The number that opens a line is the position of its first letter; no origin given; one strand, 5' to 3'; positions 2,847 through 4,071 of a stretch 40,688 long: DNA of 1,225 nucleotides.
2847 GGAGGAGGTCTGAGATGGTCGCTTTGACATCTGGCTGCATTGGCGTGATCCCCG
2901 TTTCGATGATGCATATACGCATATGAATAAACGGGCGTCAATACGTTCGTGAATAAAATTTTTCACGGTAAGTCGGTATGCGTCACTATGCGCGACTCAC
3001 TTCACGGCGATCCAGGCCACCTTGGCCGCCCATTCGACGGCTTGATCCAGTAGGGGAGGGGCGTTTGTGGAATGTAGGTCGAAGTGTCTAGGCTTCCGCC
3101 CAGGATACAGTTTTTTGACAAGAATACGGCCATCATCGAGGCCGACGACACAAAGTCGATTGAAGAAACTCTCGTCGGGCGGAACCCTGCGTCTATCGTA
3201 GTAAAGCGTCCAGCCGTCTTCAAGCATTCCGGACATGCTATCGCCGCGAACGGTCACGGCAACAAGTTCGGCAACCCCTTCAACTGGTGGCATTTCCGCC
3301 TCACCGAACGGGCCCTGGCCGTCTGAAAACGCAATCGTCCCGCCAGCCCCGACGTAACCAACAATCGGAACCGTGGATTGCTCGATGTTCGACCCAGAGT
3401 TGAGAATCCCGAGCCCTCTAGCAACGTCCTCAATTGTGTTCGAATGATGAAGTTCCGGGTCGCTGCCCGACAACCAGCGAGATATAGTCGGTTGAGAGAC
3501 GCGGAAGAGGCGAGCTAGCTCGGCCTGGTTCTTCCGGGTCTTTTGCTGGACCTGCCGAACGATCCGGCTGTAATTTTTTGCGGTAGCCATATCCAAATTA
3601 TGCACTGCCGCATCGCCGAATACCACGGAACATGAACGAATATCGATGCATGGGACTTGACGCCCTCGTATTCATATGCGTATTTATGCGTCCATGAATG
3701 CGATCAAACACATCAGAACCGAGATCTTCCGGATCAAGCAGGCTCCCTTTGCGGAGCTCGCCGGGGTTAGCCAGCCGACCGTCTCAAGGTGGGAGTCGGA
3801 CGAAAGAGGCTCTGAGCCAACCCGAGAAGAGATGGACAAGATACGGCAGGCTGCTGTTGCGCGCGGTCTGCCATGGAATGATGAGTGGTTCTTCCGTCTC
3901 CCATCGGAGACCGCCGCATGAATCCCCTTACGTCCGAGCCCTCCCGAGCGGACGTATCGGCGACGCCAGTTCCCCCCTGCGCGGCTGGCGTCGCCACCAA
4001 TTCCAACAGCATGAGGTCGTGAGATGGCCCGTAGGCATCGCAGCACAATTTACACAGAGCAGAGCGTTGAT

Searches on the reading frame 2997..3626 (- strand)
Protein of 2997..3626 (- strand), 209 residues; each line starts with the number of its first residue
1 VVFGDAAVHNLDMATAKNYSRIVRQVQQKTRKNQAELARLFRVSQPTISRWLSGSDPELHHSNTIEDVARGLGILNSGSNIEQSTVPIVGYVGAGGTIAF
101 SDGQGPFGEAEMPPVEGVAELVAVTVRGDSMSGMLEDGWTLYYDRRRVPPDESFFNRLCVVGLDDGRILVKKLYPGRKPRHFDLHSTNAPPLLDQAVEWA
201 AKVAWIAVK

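Call 7: search_protein_families(library=pfam, proteins=[window:2997-3626:-], max_evalue=0.01)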
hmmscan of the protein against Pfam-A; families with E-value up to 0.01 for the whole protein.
window:2997-3626:- (209 aa): 6 families
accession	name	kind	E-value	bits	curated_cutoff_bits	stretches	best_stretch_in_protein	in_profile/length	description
PF00717.28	Peptidase_S24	-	4.7e-07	30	23.3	1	88-203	2-109/116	Peptidase S24-like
PF13560.12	HTH_31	-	1.1e-05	26.1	27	1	23-73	6-55/64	Helix-turn-helix domain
PF13518.12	HTH_28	-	1.4e-05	25.5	25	1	21-53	4-34/52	Helix-turn-helix domain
PF13542.12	HTH_Tnp_ISL3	-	0.00018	21.3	27.4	0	22-52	20-47/51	Helix-turn-helix domain of transposase family ISL3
PF01381.28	HTH_3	-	0.00022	21.6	23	1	33-58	11-37/55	Helix-turn-helix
PF13384.12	HTH_23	-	0.00074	19.7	24.6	1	21-53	9-39/50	Homeodomain-like domain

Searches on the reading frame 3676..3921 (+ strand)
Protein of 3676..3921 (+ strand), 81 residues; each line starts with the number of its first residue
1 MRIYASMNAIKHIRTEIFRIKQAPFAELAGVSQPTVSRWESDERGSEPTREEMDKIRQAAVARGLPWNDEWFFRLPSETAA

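Call 7: search_protein_families(library=pfam, proteins=[window:3676-3921:+], max_evalue=0.01)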
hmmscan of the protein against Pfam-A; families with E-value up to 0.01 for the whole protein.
window:3676-3921:+ (81 aa): 3 families
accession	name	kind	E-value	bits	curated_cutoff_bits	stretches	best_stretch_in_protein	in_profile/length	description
PF01381.28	HTH_3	-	8.6e-07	29.3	23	1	20-56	10-44/55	Helix-turn-helix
PF13560.12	HTH_31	-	0.002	18.9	27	0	21-45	16-40/64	Helix-turn-helix domain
PF00356.27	LacI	-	0.0031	17.7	27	1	26-51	6-32/46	Bacterial regulatory proteins, lacI family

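Call 46: search_protein_families(library=phrogs, proteins=[window:3676-3921:+], max_evalue=0.01)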
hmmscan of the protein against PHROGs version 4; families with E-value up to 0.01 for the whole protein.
window:3676-3921:+ (81 aa): 12 families
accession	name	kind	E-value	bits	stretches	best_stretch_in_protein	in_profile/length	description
phrog_8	-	transcription regulation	2.8e-06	28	1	8-57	79-125/346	transcriptional regulator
phrog_2104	-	unknown function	3.1e-06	28.3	1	4-44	38-77/103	-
phrog_4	-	transcription regulation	1.9e-05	24.9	1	9-71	140-190/400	transcriptional repressor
phrog_3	-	transcription regulation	0.00011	23.2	1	7-72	90-147/430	transcriptional repressor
phrog_725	-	transcription regulation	0.00027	21.9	1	8-52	14-50/101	CII-like regulator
phrog_2328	-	transcription regulation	0.00035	21.4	1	20-67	29-71/128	transcriptional repressor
phrog_7241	-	transcription regulation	0.0015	19.6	1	14-53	69-109/122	transcriptional regulator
phrog_409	-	transcription regulation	0.0016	19.9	1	16-42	22-47/127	transcriptional regulator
phrog_4836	-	transcription regulation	0.004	17.7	1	8-50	75-117/194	CII-like regulator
phrog_7950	-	transcription regulation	0.0052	17.8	1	17-44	18-45/68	transcriptional repressor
phrog_3949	-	transcription regulation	0.0077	17.3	1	21-66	28-68/161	transcriptional repressor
phrog_2538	-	head and packaging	0.0089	17.1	1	19-59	18-58/129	terminase small subunit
